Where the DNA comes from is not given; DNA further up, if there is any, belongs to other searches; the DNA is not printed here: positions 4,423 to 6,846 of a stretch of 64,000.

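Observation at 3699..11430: Orphan short glycyl-radical enzyme and activase in a five-gene operon with a secreted GH-like lipoprotein, an S24-like protein and a Gfo/Idh/MocA oxidoreductase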

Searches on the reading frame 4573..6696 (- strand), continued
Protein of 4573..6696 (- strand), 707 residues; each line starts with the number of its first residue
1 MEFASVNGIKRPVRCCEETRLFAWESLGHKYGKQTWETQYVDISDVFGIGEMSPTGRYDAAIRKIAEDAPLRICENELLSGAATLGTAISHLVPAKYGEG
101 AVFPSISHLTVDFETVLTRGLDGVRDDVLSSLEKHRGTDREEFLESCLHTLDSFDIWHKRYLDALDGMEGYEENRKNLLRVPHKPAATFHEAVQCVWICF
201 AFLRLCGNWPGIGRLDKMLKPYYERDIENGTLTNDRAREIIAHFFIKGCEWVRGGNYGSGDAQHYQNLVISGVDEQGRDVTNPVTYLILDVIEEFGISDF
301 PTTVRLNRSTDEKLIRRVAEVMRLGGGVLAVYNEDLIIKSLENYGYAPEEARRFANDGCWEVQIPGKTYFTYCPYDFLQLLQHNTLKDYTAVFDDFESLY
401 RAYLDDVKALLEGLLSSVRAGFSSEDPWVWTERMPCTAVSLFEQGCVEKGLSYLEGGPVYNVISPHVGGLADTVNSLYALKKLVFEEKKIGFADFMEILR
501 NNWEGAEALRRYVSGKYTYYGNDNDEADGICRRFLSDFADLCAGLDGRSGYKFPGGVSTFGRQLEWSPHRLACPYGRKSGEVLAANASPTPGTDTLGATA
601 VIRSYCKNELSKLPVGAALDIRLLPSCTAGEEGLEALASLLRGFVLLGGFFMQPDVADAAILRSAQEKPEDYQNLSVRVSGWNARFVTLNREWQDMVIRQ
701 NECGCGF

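Call 27: search_solved_structures(query=A2, max_evalue=1e-10, show_alignments=5)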
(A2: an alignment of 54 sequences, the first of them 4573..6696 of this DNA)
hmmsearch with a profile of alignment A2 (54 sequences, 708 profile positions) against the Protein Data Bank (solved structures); distinct sequences matched with E-value up to 1e-10: 35.
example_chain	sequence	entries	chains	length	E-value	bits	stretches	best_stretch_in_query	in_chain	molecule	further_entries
5i2a_A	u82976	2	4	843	2.3e-96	326.9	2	99-508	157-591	Diol-dehydratase | Diol dehydratase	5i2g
1r8w_A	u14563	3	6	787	4.8e-96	325.8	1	99-708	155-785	glycerol dehydratase | B12-independent glycerol dehydratase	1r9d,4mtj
8id1_A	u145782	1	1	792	9.2e-94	318.3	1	102-706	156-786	Formate C-acetyltransferase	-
9rco_A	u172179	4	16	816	6.4e-91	308.9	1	99-707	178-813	Glycyl radical protein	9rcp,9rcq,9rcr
9f3w_A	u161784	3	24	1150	8.7e-90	305.1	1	118-705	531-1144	Choline trimethylamine-lyase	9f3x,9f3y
6vxc_A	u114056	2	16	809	3.1e-85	290.1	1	113-707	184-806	Trans-4-hydroxy-L-proline dehydratase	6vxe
8id0_A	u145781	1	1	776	4.5e-85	289.6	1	100-708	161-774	formate C-acetyltransferase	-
2f3o_A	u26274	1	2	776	8.8e-85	288.6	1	104-705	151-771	pyruvate formate-lyase 2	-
8yjo_A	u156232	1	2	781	4.6e-84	286.2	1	104-706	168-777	Probable dehydratase PflD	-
9ht9_A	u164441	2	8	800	5.2e-83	282.7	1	116-705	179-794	Choline trimethylamine-lyase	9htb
9r0v_A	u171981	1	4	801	5.3e-83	282.7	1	116-705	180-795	Choline trimethylamine-lyase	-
6vue_A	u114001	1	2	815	5.6e-83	282.6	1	116-705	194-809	Choline trimethylamine-lyase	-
5fay_A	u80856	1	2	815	5.6e-83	282.6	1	116-705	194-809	Choline trimethylamine-lyase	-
5fau_A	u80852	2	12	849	6.4e-83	282.4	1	116-705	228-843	Choline trimethylamine-lyase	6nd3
5faw_A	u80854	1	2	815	6.7e-83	282.4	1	116-705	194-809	Choline trimethylamine-lyase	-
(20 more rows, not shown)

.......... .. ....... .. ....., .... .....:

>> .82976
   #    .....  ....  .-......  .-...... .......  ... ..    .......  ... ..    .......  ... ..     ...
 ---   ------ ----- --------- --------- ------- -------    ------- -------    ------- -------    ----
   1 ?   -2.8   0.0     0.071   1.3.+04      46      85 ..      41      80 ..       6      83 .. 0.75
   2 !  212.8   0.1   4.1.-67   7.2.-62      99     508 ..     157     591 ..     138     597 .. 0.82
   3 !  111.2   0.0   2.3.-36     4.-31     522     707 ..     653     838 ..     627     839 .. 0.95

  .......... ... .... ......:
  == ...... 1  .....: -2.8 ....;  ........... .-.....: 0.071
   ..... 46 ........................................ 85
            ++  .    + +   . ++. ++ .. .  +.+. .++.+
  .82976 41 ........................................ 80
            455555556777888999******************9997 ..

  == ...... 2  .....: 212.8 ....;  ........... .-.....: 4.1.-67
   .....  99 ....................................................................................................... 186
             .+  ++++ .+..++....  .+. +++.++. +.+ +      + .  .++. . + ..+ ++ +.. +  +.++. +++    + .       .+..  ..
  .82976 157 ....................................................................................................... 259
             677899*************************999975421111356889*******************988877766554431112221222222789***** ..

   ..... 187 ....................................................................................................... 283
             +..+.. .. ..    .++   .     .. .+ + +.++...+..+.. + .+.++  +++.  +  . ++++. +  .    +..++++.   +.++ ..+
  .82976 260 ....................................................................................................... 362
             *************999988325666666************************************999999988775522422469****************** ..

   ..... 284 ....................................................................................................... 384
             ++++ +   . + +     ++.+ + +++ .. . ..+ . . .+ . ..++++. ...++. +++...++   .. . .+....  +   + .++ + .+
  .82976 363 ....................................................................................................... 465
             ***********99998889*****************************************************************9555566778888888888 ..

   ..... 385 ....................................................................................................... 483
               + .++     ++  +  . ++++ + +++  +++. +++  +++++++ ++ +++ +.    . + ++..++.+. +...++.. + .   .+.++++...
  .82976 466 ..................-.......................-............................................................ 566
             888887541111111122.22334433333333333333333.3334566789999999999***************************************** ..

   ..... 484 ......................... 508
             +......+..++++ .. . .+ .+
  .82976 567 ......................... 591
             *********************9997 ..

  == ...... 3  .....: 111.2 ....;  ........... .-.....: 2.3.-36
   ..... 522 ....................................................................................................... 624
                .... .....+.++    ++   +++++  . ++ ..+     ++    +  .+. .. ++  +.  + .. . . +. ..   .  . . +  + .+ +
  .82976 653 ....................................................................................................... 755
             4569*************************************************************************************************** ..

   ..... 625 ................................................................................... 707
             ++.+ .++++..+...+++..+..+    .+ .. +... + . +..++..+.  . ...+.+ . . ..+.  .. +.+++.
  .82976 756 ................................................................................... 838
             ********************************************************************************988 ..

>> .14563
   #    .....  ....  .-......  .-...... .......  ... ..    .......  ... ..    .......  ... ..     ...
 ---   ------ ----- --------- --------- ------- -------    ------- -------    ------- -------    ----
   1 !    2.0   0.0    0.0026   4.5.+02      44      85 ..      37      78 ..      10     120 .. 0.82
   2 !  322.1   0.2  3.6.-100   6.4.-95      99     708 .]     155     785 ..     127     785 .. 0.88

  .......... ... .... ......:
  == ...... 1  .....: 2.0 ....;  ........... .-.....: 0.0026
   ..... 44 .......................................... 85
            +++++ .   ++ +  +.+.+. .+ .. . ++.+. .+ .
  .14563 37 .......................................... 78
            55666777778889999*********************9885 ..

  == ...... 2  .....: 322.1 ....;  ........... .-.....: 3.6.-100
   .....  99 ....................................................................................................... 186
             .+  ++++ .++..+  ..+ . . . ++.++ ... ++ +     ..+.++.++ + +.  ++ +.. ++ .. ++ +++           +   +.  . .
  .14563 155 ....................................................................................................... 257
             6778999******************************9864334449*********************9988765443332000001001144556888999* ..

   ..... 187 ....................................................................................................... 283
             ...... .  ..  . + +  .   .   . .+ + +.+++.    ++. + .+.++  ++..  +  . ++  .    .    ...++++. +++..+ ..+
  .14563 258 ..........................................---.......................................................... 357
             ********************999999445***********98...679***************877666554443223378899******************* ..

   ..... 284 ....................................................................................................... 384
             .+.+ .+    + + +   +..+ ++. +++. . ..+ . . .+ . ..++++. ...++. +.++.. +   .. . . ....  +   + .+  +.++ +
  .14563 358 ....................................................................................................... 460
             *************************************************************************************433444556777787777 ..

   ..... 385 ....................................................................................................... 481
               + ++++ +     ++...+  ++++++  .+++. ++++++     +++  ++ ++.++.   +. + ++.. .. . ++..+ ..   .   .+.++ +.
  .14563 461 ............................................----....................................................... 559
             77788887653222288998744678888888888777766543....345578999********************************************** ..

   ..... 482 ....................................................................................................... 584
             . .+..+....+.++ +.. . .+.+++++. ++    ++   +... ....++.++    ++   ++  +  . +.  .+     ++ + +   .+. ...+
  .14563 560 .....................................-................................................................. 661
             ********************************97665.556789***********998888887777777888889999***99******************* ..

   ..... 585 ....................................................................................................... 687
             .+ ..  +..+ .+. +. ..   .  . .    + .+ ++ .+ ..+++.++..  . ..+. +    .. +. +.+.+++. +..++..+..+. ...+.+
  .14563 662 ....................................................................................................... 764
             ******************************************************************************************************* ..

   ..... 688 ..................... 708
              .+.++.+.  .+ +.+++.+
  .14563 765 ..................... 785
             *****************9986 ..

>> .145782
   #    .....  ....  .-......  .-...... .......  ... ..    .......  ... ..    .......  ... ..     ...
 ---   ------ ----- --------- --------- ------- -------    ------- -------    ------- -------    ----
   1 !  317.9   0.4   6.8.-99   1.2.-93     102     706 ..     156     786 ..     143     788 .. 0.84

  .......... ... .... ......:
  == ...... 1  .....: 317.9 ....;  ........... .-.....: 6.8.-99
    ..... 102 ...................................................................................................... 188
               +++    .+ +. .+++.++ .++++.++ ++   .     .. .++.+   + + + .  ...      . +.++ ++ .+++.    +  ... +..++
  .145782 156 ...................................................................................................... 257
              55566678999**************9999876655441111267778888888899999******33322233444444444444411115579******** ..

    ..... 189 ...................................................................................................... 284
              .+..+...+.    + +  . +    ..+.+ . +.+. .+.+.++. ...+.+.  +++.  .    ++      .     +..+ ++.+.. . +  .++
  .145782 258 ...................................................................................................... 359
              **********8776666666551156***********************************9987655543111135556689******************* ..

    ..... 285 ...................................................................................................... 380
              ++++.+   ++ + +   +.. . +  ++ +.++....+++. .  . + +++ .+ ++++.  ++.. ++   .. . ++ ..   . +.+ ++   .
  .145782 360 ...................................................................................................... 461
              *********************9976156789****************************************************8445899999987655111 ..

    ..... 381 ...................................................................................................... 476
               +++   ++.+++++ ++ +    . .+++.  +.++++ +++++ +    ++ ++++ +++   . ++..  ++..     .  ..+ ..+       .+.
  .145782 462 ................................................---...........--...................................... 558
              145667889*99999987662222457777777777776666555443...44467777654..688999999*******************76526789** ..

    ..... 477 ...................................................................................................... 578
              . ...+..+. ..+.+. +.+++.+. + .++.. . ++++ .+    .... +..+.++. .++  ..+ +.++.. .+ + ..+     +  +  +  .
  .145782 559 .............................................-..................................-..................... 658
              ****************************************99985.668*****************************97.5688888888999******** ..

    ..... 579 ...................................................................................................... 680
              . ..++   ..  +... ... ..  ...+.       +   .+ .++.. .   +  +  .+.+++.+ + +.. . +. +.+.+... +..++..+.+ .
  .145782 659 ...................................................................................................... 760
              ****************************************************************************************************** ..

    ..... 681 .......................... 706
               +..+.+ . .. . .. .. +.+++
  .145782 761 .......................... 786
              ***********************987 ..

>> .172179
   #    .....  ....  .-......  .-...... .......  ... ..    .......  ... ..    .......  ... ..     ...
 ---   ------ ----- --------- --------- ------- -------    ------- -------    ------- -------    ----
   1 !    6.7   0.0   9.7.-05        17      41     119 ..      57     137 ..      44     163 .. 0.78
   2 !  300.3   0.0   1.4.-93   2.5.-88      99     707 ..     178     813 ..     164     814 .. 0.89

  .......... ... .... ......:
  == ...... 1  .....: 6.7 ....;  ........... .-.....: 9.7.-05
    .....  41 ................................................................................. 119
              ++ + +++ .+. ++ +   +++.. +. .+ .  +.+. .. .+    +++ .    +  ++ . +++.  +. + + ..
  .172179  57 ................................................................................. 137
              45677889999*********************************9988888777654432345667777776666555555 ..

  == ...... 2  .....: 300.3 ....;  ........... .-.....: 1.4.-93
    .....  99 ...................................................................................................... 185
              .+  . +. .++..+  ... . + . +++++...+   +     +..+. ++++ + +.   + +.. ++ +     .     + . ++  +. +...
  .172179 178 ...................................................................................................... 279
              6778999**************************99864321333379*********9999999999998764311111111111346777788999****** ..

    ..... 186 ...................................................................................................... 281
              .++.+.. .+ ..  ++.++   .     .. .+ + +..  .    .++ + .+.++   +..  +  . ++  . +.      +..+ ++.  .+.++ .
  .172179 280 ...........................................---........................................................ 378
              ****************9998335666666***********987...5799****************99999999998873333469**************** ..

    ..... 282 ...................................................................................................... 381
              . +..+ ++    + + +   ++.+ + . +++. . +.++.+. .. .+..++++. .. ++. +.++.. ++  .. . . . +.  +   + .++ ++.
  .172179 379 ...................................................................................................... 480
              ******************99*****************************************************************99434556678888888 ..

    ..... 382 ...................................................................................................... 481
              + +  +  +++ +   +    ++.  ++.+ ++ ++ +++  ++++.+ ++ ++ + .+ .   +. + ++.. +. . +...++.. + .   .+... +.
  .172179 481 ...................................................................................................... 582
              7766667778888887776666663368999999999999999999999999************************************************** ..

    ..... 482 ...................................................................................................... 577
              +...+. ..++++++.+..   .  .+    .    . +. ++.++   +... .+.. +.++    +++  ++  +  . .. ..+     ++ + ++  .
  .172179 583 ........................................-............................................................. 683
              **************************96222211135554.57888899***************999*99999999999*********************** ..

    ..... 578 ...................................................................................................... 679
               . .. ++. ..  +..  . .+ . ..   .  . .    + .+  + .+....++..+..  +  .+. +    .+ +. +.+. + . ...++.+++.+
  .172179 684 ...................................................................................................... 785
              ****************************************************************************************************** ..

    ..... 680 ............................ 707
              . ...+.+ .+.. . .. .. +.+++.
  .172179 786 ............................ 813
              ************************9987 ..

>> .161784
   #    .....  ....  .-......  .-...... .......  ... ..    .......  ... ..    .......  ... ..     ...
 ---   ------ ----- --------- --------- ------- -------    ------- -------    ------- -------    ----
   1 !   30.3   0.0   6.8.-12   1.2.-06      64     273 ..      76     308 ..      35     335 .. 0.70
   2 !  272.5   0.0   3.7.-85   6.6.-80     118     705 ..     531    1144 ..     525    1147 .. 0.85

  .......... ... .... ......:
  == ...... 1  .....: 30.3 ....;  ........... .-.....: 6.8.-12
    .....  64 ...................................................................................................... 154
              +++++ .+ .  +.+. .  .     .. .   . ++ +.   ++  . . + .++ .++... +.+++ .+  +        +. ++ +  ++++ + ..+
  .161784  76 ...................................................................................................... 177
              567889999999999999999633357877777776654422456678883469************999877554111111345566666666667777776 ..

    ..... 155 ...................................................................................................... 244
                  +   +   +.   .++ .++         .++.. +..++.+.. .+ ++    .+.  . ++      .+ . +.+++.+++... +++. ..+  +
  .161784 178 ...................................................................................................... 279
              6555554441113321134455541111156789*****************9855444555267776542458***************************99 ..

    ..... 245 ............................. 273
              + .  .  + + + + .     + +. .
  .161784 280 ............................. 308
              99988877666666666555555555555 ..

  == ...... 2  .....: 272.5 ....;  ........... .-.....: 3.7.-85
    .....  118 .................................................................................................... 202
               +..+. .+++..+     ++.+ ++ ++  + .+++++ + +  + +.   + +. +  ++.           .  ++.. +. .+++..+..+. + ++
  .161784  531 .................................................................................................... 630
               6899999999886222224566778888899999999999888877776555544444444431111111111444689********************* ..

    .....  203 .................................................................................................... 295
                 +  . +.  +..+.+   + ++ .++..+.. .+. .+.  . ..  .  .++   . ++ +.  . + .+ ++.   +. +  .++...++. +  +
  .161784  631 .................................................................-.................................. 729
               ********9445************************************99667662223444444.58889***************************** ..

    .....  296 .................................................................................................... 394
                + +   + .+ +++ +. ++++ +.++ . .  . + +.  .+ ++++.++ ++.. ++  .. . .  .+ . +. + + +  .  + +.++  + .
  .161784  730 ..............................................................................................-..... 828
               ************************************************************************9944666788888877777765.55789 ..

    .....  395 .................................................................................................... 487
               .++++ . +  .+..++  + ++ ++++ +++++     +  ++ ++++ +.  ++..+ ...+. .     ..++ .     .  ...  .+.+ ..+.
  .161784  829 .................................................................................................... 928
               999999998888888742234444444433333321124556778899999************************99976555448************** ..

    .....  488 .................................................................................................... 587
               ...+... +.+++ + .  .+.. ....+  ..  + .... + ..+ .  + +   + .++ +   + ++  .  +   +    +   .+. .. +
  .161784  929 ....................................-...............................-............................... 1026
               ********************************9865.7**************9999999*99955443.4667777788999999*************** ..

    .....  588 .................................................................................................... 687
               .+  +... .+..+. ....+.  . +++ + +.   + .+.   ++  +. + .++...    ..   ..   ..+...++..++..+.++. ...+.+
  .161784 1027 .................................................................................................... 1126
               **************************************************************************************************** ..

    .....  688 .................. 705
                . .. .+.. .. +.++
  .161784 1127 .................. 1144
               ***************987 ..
